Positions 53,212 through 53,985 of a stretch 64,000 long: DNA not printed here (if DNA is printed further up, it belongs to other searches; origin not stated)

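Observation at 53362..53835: Eukaryote-type PLAAT/HRASLS/LRAT-like phospholipase-acyltransferase with C-terminal membrane anchor in a bacterial island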

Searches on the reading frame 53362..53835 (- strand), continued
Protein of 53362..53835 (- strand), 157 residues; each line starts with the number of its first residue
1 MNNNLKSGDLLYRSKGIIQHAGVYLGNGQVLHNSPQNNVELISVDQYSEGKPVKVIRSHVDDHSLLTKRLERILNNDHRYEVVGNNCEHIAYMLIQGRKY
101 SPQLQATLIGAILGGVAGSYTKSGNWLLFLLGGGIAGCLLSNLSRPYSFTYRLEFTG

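Call 29: search_protein_families(library=padloc, proteins=[L014:4040-6466:-, L014:2219-4012:-, L014:198-2219:-, L024:3723-6488:-, L024:1902-3713:-, L024:266-1912:-, L018:527-4075:-, L001:6576-8546:-, L001:8555-10285:-, L017:8553-10454:-], max_evalue=0.00001)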
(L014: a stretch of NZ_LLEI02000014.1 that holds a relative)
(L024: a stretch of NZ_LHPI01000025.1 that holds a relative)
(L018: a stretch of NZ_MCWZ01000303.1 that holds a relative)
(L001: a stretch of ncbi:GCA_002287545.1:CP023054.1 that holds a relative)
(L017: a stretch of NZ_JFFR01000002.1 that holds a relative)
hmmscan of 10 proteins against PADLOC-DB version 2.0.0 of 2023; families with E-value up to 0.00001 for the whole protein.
L014:4040-6466:- (808 aa): 15 families
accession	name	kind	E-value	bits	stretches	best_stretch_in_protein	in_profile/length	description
PDLC03049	REase_I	-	0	1044.7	1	2-803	5-801/807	Type I restriction enzyme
PDLC03050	REase_I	-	1.5e-51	173.3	1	605-803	21-213/219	Type I restriction enzyme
PDLC03042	REase_I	-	3.1e-39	132.1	1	173-550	445-844/1170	Type I restriction enzyme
PDLC03047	REase_I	-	3.2e-35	119.2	1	61-560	238-732/1107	Type I restriction enzyme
PDLC02707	PbeA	-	6.8e-25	85.7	1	157-550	237-629/672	PbeA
PDLC02704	PbeA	-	4.3e-20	69.8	1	160-550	247-643/682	PbeA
PDLC03659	mREase_IV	-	1.5e-17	60.8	1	176-555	222-570/945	Type IV methyl-directed restriction enzyme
PDLC02706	PbeA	-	6.3e-14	49.5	1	156-371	255-473/722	PbeA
PDLC03045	REase_I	-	1.6e-12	44.2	1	186-401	280-497/995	Type I restriction enzyme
PDLC03658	mREase_IV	-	1.2e-11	41.1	1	182-553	231-560/953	Type IV methyl-directed restriction enzyme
PDLC02703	PbeA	-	4.6e-11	40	1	182-550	252-613/626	PbeA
PDLC03597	REase_MTase_IIG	-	1.6e-10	37.2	1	170-241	165-236/1646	Type IIG restriction enzyme-methyltransferase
PDLC02705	PbeA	-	2.4e-10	37.2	1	168-550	245-632/691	PbeA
PDLC03048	REase_I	-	1.5e-08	31.2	1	182-372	250-450/976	Type I restriction enzyme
PDLC04556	PDC-M27C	-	1.1e-06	25.3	0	192-258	54-119/892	-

L014:2219-4012:- (597 aa): 42 families (the best 25 are shown)
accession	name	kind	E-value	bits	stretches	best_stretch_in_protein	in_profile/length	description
PDLC03025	MTase_I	-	7.5e-296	980.3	1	1-595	1-568/569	Type I methyltransferase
PDLC03021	MTase_I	-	3.8e-161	535.2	1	1-496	1-485/491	Type I methyltransferase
PDLC03026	MTase_I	-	2.5e-72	242.6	1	13-495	16-455/487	Type I methyltransferase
PDLC03036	MTase_I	-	6.3e-53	178.1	1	2-408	19-442/635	Type I methyltransferase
PDLC04134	mad2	-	3.7e-50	169.2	1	3-438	141-486/492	mads_2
PDLC03022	MTase_I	-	3.4e-26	89.8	1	144-388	154-406/857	Type I methyltransferase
PDLC03031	MTase_I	-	5.7e-25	85.7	1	33-382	35-397/834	Type I methyltransferase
PDLC03318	MTase_II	-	1.7e-23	80.9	2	10-225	210-393/723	Type II methyltransferase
PDLC03029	MTase_I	-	8.1e-23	78.7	1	110-381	110-396/661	Type I methyltransferase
PDLC03027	MTase_I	-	9.9e-22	75.2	1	145-373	125-353/810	Type I methyltransferase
PDLC03218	MTase_II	-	7.7e-20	69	1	163-387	256-480/532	Type II methyltransferase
PDLC03018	MTase_I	-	3.9e-19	66.5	1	120-236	256-366/749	Type I methyltransferase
PDLC03034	MTase_I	-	1.5e-16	57.9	2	93-227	248-377/672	Type I methyltransferase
PDLC03032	MTase_I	-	2e-16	57.2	1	156-393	140-373/1001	Type I methyltransferase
PDLC03035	MTase_I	-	5.9e-16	56.1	1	153-295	152-285/653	Type I methyltransferase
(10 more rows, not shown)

L014:198-2219:- (673 aa): 98 families (the best 25 are shown)
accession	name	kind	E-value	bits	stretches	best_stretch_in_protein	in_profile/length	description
PDLC03096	Specificity_I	-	4.3e-168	559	1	1-671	1-652/658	Type I specificity subunit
PDLC03196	Specificity_I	-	2.4e-94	315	1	13-576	12-580/792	Type I specificity subunit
PDLC03179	Specificity_I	-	3.8e-90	301.5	1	19-576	36-582/589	Type I specificity subunit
PDLC03076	Specificity_I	-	4.5e-68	228.7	2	21-263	251-487/488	Type I specificity subunit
PDLC03169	Specificity_I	-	3.8e-64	215.7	2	317-567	194-401/461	Type I specificity subunit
PDLC04137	mad5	-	3.8e-56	189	3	21-278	160-391/392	mads_5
PDLC03162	Specificity_I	-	4.7e-53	178.5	2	82-572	4-400/431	Type I specificity subunit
PDLC03189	Specificity_I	-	4.2e-46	155.7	2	294-574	161-405/459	Type I specificity subunit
PDLC03086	Specificity_I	-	8.7e-44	148.2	2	402-552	22-173/458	Type I specificity subunit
PDLC03127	Specificity_I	-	1.1e-40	138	2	293-576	172-443/571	Type I specificity subunit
PDLC03100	Specificity_I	-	1.4e-40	138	2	357-577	163-387/392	Type I specificity subunit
PDLC03105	Specificity_I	-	1.8e-40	137.8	2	386-561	233-410/448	Type I specificity subunit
PDLC03195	Specificity_I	-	2.2e-39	133.4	2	80-399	37-330/512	Type I specificity subunit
PDLC03079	Specificity_I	-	2.9e-39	133.5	2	352-567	217-429/470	Type I specificity subunit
PDLC03060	Specificity_I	-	3.1e-39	133.1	1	399-527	209-336/398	Type I specificity subunit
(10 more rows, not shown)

L024:3723-6488:- (921 aa): 9 families
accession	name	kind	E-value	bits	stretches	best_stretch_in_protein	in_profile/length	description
PDLC03042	REase_I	-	3.1e-57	191.7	1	111-563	391-833/1170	Type I restriction enzyme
PDLC03047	REase_I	-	1.1e-41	140.5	2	314-591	454-729/1107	Type I restriction enzyme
PDLC03049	REase_I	-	1.6e-33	113.7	2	315-565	283-529/807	Type I restriction enzyme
PDLC02707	PbeA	-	9.6e-22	75.3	1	130-556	217-613/672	PbeA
PDLC02704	PbeA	-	8.3e-19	65.5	2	87-238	182-329/682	PbeA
PDLC03048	REase_I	-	8.5e-11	38.7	1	190-400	276-473/976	Type I restriction enzyme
PDLC03658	mREase_IV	-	9.8e-09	31.5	0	315-354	334-374/953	Type IV methyl-directed restriction enzyme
PDLC03659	mREase_IV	-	4.2e-08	29.5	0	315-353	334-373/945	Type IV methyl-directed restriction enzyme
PDLC02703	PbeA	-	2.4e-06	24.4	0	183-240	261-318/626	PbeA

L024:1902-3713:- (603 aa): 93 families (the best 25 are shown)
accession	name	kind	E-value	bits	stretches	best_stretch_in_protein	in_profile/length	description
PDLC03189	Specificity_I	-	1.8e-119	397.7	1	20-515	5-457/459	Type I specificity subunit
PDLC03109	Specificity_I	-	1.1e-99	332.6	1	110-528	123-540/591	Type I specificity subunit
PDLC03127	Specificity_I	-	1.5e-96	322.4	1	135-574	133-546/571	Type I specificity subunit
PDLC03107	Specificity_I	-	4.2e-92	307.2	1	24-483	2-392/392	Type I specificity subunit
PDLC03169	Specificity_I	-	4.9e-57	192.3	1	24-516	9-460/461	Type I specificity subunit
PDLC03079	Specificity_I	-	5.7e-55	185.3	1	25-499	30-463/470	Type I specificity subunit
PDLC03179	Specificity_I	-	2.4e-53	180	3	192-470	323-575/589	Type I specificity subunit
PDLC03173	Specificity_I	-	1.8e-50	170.5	1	23-211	271-455/463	Type I specificity subunit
PDLC03096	Specificity_I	-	1.6e-49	167.3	2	275-473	359-558/658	Type I specificity subunit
PDLC03076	Specificity_I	-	1.3e-47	161.1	3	196-523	4-306/488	Type I specificity subunit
PDLC03072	Specificity_I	-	5.5e-47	158.8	2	280-484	233-439/448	Type I specificity subunit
PDLC03162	Specificity_I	-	9.6e-45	151.1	1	23-491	6-422/431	Type I specificity subunit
PDLC03159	Specificity_I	-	1e-44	151.1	1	77-505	65-495/509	Type I specificity subunit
PDLC03105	Specificity_I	-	1.3e-40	138.2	2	25-211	238-435/448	Type I specificity subunit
PDLC03087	Specificity_I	-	1.4e-37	127.7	2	23-213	13-212/418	Type I specificity subunit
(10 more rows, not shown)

L024:266-1912:- (548 aa): 102 families (the best 25 are shown)
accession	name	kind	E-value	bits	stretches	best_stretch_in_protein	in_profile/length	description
PDLC00293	PtuA1|PtuA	-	1.3e-200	665.9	1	1-546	1-525/527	AAA ATPase domain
PDLC00302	PtuA1|PtuA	-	2.1e-120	401.2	1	9-506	17-522/576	AAA ATPase domain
PDLC00294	PtuA1|PtuA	-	1.9e-51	173.4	2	145-512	167-514/548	AAA ATPase domain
PDLC00289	PtuA1|PtuA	-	9e-28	95.4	2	286-488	192-378/404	AAA ATPase domain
PDLC00292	PtuA1|PtuA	-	1.1e-25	88.1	1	255-489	437-667/726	AAA ATPase domain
PDLC00265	PtuA1|PtuA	-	6.5e-25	86.2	2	277-492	262-458/479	AAA ATPase domain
PDLC02980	AriA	-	4.9e-24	83.8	1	266-403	177-303/304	-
PDLC02979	AriA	-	3.6e-21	74.4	2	1-105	1-86/373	-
PDLC04135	mad3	-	3.6e-19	67.5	2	2-61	1-58/374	mads_3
PDLC02913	ATPase_I-A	-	8.3e-19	66.1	2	345-489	365-488/508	-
PDLC00299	PtuA1|PtuA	-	9.8e-19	65.7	2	286-489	314-507/535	AAA ATPase domain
PDLC00311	PtuA1|PtuA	-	3.7e-18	63.7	2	1-137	1-136/455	AAA ATPase domain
PDLC00271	PtuA1|PtuA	-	7.2e-18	63.3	1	1-50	1-48/421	AAA ATPase domain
PDLC00285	PtuA1|PtuA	-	3.1e-17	60.9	1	279-419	223-346/432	AAA ATPase domain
PDLC00283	PtuA1|PtuA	-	5.6e-17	60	1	277-420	236-361/448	AAA ATPase domain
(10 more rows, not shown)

L018:527-4075:- (1182 aa): 10 families
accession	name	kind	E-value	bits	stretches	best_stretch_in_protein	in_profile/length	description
PDLC03047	REase_I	-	8e-46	154.3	2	315-559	454-703/1107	Type I restriction enzyme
PDLC03042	REase_I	-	1.6e-42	143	1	113-559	391-830/1170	Type I restriction enzyme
PDLC03049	REase_I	-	2.9e-30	103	1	55-558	56-523/807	Type I restriction enzyme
PDLC02707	PbeA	-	3.9e-24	83.2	1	140-558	226-616/672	PbeA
PDLC02704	PbeA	-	1.3e-16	58.2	1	146-496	236-571/682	PbeA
PDLC03048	REase_I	-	1.5e-13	47.8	1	180-352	263-408/976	Type I restriction enzyme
PDLC02703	PbeA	-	2.2e-10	37.8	1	188-559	263-599/626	PbeA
PDLC02706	PbeA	-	3.6e-09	33.8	1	183-391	282-480/722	PbeA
PDLC03658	mREase_IV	-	1.3e-07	27.7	0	316-367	334-390/953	Type IV methyl-directed restriction enzyme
PDLC04556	PDC-M27C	-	6.9e-06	22.7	0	164-327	33-203/892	-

L001:6576-8546:- (656 aa): 14 families
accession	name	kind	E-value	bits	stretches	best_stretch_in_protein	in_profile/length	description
PDLC01087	C3a187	-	3e-23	80.4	1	393-634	319-541/559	NERD+UvrD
PDLC00148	GajB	-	1.9e-12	44.9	1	207-446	7-202/369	UrvD helicase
PDLC00120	GajB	-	1.2e-11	42.5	1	209-432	8-194/458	UrvD helicase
PDLC03802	RTasHel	-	4.7e-10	36.9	1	204-474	21-275/675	DRT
PDLC00114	GajB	-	3.6e-09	33.7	1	190-472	10-299/635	UrvD helicase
PDLC00132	GajB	-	1.3e-08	31.9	0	203-273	18-87/625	UrvD helicase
PDLC00140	GajB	-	2.8e-08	31.4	0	207-274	7-71/365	UrvD helicase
PDLC00117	GajB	-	3.3e-08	30.5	0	569-644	512-581/604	UrvD helicase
PDLC00112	GajB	-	2.5e-07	27.7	0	577-653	500-574/581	UrvD helicase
PDLC03002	Helicase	-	5.8e-07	26.1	0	134-243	137-246/707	-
PDLC00122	GajB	-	7e-07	26.5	0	204-273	19-85/502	UrvD helicase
PDLC02372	Nhi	-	8.5e-07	26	0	197-244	198-238/470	-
PDLC00109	GajB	-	1.9e-06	24.6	0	390-512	172-293/647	UrvD helicase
PDLC02350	AbiO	-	3.6e-06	24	0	190-241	183-229/468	AbiO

L001:8555-10285:- (576 aa): 12 families
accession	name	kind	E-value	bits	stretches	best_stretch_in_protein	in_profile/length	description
PDLC03920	MkoA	-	3.8e-53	179.1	2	288-551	774-1081/1112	-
PDLC03921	MkoA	-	3.5e-47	158.9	2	293-565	1290-1586/1607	-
PDLC03924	MkoC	-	1.9e-31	107.1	2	427-542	825-943/1136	-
PDLC02895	DpdJ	-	6.3e-24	81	1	196-540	64-451/2112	DpdJ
PDLC05009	PDC-S37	-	6.5e-19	65.3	1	297-338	935-976/1550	-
PDLC01734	typeIV_RecD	-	5.2e-13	46.2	1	178-371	340-504/763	RecD_0_IVD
PDLC05065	PDC-S68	-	1.2e-09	34.6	1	296-338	700-745/1221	-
PDLC05064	PDC-S68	-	7e-09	31.9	1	186-351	693-836/1273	-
PDLC05035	PDC-S53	-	1.5e-08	31.2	1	180-246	497-561/900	-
PDLC01148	RecD_like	-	3.8e-08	30.1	0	301-373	405-475/719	RecD/Tra ATPase fused to N-terminal HHH domain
PDLC05066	PDC-S68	-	5.6e-08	29.3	1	180-338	581-721/1202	-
PDLC02194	Hhe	-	3.7e-07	25.7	0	297-340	1378-1421/1911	-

L017:8553-10454:- (633 aa): 1 family
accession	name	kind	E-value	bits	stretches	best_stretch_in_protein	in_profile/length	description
PDLC05014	PDC-S41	-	2.5e-75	252.1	1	5-615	4-622/657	-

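Call 39: search_dna_similar(query=window:53362-53835:-, collection=phages, mode=protein, max_evalue=0.001, max_rows=20)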
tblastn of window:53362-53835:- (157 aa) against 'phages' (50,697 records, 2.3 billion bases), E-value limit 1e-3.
Records with a match: 2; places in all: 2; records where one place covers at least 80% of the query: 0.
Best place of each record, by identity: <60% 2.
By first word of the organism name: Acinetobacter 2.
By host as written in the record: - 2.
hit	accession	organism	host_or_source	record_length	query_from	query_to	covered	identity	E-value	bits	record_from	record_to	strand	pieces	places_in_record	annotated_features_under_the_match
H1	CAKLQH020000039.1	Acinetobacter phage MD-2021a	not known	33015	20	105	55%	28.7%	2e-4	46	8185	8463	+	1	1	NC domain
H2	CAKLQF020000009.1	Acinetobacter phage MD-2021a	not known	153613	20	105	55%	28.7%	2e-4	46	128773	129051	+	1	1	NC domain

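Call 40: search_dna_similar(query=window:53362-53835:-, collection=plasmids, mode=protein, max_evalue=0.001, max_rows=25)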
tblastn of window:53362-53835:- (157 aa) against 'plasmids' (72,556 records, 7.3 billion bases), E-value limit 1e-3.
Records with a match: 11; places in all: 11; records where one place covers at least 80% of the query: 1.
Best place of each record, by identity: <60% 11.
By first word of the organism name: Acinetobacter 4; Caballeronia 3; Vibrio 1; Aeromonas 1; Pectobacterium 1; Priestia 1.
By predicted mobility (MOB-suite, as given by PLSDB): non-mobilizable 5; mobilizable 5; conjugative 1.
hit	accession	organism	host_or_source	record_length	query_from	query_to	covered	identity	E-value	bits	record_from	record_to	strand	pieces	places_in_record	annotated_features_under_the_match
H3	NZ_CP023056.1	Vibrio anguillarum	Dicentrarchus labrax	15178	1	147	94%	44.3%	3e-36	138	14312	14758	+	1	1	lecithin retinol acyltransferase family protein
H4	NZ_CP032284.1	Acinetobacter sp. WCHA55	Culture,Sewage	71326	3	124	78%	28.8%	3e-6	53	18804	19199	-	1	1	lecithin retinol acyltransferase family protein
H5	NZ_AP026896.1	Aeromonas caviae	Microbe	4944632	5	105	64%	31.5%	5e-6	52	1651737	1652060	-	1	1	none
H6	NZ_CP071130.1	Caballeronia sp. M1242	Homo sapiens,ETA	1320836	9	109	64%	31.2%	2e-6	53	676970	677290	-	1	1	none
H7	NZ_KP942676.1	Pectobacterium carotovorum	Delia radicum,maggot intestine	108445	5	108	66%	28.9%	2e-8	59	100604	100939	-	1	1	lecithin retinol acyltransferase family protein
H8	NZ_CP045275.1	Priestia megaterium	pure culture,Paper surface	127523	13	91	50%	36.9%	6e-4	46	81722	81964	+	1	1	lecithin retinol acyltransferase family protein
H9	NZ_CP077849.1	Acinetobacter baumannii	Homo sapiens,Rectal swab_P28_BU14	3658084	20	105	55%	28.7%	7e-4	46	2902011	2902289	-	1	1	none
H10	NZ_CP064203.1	Acinetobacter baumannii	Homo sapiens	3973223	20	105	55%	28.7%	7e-4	46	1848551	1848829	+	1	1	none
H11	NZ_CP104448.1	Acinetobacter baumannii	Homo sapiens,sputum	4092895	20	105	55%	28.7%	7e-4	46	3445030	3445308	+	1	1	none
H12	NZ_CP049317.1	Caballeronia sp. SBC2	whole organism,soil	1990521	19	108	57%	26.5%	9e-4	45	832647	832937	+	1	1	none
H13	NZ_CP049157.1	Caballeronia sp. SBC1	whole organism,soil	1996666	19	108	57%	26.5%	9e-4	45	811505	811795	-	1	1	none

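Call 42: get_annotated_region(hit=H7, flank=5000)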
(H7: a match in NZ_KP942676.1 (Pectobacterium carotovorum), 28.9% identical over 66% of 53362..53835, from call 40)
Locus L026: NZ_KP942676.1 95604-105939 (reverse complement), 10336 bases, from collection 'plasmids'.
description: Pectobacterium carotovorum plasmid Drgb1, complete sequence
organism: Pectobacterium carotovorum (NCBI taxid 554)
taxonomy: Bacteria; Pseudomonadota; Gammaproteobacteria; Enterobacterales; Pectobacteriaceae; Pectobacterium; Pectobacterium carotovorum
host: -; source: Delia radicum,maggot intestine; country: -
typing (MOB-suite, as given by PLSDB): non-mobilizable; replicon rep_cluster_973
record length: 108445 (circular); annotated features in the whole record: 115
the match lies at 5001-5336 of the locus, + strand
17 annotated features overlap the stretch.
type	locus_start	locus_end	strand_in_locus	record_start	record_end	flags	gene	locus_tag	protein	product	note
CDS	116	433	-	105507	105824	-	-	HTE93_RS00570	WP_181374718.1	hypothetical protein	-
CDS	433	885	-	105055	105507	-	-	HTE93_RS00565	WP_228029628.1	deaminase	GO:0002100 - tRNA wobble adenosine to inosine editing [Evidence IEA]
CDS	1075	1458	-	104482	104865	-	-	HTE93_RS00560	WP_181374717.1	hypothetical protein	-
CDS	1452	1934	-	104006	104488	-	-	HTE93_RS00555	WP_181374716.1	hypothetical protein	-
CDS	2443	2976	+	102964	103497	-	cui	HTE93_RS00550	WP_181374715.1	colicin immunity protein Cui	GO:0030153 - bacteriocin immunity [Evidence IEA]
CDS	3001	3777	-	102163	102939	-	-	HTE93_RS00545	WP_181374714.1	colicin-like pore-forming protein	GO:0019835 - cytolysis [Evidence IEA]; GO:0050829 - defense response to Gram-negative bacterium [Evidence IEA]; ...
CDS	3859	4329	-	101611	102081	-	-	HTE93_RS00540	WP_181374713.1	hypothetical protein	-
CDS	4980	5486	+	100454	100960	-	-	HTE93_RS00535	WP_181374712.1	lecithin retinol acyltransferase family protein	-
CDS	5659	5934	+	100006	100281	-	-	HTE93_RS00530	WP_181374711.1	hypothetical protein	-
CDS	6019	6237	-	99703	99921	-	-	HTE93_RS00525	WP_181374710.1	hypothetical protein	-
CDS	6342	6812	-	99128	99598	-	-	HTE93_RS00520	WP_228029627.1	phage N-6-adenine-methyltransferase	-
CDS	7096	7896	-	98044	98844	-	-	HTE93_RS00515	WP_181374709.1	hypothetical protein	-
CDS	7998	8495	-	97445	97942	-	-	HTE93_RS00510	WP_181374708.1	hypothetical protein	-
CDS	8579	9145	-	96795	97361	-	-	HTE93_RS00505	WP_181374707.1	3'-5' exonuclease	-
CDS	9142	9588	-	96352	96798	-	-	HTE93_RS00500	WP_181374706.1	hypothetical protein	-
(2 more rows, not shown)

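Call 43: find_encoding_contigs(protein=P0002, flank=7000, max_places=2)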
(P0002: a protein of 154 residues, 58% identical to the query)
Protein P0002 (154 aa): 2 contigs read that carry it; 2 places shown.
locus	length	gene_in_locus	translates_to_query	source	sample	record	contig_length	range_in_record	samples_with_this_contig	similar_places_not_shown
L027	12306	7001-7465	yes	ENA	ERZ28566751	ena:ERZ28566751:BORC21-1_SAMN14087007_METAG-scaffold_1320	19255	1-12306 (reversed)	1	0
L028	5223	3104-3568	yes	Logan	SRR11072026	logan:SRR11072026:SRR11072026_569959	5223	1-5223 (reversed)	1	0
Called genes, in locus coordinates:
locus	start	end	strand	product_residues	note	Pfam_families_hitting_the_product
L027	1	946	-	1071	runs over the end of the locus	PF04313:HSDR_N, PF04851:ResIII, PF18766:SWI2_SNF2, PF22679:T1R_D3-like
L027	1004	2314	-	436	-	PF01420:Methylase_S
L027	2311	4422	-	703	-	PF12161:HsdM_N, PF02384:N6_Mtase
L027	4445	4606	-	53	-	-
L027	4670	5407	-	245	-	PF01936:NYN, PF12872:OST-HTH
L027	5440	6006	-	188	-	-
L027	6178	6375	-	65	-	PF09962:DUF2196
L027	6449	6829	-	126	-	PF13560:HTH_31, PF01381:HTH_3, PF12844:HTH_19 (faint)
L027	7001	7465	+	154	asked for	PF00877:NLPC_P60 (weak), PF04970:LRAT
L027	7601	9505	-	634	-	PF00580:UvrD-helicase, PF13245:AAA_19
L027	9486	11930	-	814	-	PF02463:SMC_N (faint), PF13175:AAA_15, PF13476:AAA_23 (weak), PF13304:AAA_21 (faint), PF20469:OLD-like_TOPRIM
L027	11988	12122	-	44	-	-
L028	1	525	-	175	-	?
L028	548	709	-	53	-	-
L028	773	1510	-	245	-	PF01936:NYN, PF12872:OST-HTH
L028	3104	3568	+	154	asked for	PF00877:NLPC_P60 (weak), PF04970:LRAT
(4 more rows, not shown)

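Call 44: find_encoding_contigs(protein=P0014, flank=7000, max_places=2)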
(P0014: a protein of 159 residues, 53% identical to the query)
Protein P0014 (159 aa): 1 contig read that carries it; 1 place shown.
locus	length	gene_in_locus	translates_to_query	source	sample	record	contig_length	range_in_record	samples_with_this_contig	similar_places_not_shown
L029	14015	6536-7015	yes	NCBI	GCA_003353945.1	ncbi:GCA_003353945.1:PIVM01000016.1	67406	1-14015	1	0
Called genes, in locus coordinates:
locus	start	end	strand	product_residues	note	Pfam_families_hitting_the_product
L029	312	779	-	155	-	PF14367:DUF4411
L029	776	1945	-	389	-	PF06114:Peptidase_M78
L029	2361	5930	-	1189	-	-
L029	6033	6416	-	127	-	PF13744:HTH_37 (weak), PF13560:HTH_31, PF01381:HTH_3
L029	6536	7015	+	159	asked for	PF04970:LRAT (faint)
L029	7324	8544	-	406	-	PF13356:Arm-DNA-bind_3, PF22022:Phage_int_M, PF00589:Phage_integrase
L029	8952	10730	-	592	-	PF02771:Acyl-CoA_dh_N, PF02770:Acyl-CoA_dh_M, PF00441:Acyl-CoA_dh_1, PF22924:ACOX_C_alpha1 (weak), PF12806:Acyl-CoA_dh_C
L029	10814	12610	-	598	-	PF02771:Acyl-CoA_dh_N, PF02770:Acyl-CoA_dh_M, PF00441:Acyl-CoA_dh_1, PF22924:ACOX_C_alpha1 (weak), PF12806:Acyl-CoA_dh_C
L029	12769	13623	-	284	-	PF12118:SprA-related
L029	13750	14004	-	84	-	-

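Call 45: find_encoding_contigs(protein=P0018, flank=7000, max_places=2)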
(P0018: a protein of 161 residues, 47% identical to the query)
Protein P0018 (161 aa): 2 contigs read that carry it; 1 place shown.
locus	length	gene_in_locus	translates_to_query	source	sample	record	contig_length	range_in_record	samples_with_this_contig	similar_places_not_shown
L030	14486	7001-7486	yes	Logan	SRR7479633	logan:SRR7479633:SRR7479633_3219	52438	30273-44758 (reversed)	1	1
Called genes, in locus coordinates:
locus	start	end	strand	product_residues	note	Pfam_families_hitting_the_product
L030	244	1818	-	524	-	PF18145:SAVED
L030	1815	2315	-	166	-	PF14464:Prok-JAB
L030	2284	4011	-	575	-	PF00899:ThiF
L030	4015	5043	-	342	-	PF18144:SMODS, PF21654:DncV-like_NTFase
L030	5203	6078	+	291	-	PF26109:WHD_BrxR, PF13280:WYL, PF26107:BrxR_CTD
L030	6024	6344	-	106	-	-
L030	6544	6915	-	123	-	PF13744:HTH_37 (faint), PF13560:HTH_31, PF01381:HTH_3, PF12844:HTH_19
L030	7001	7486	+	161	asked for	PF04970:LRAT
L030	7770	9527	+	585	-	-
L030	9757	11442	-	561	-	PF06048:DUF927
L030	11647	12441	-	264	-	-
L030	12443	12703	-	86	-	PF05930:Phage_AlpA, PF12728:HTH_17 (weak)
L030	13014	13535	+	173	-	PF10723:RepB-RCR_reg (weak)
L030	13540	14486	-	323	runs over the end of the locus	PF00589:Phage_integrase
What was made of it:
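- The CBASS next to the pair in L030 has its own BrxR (call 45).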
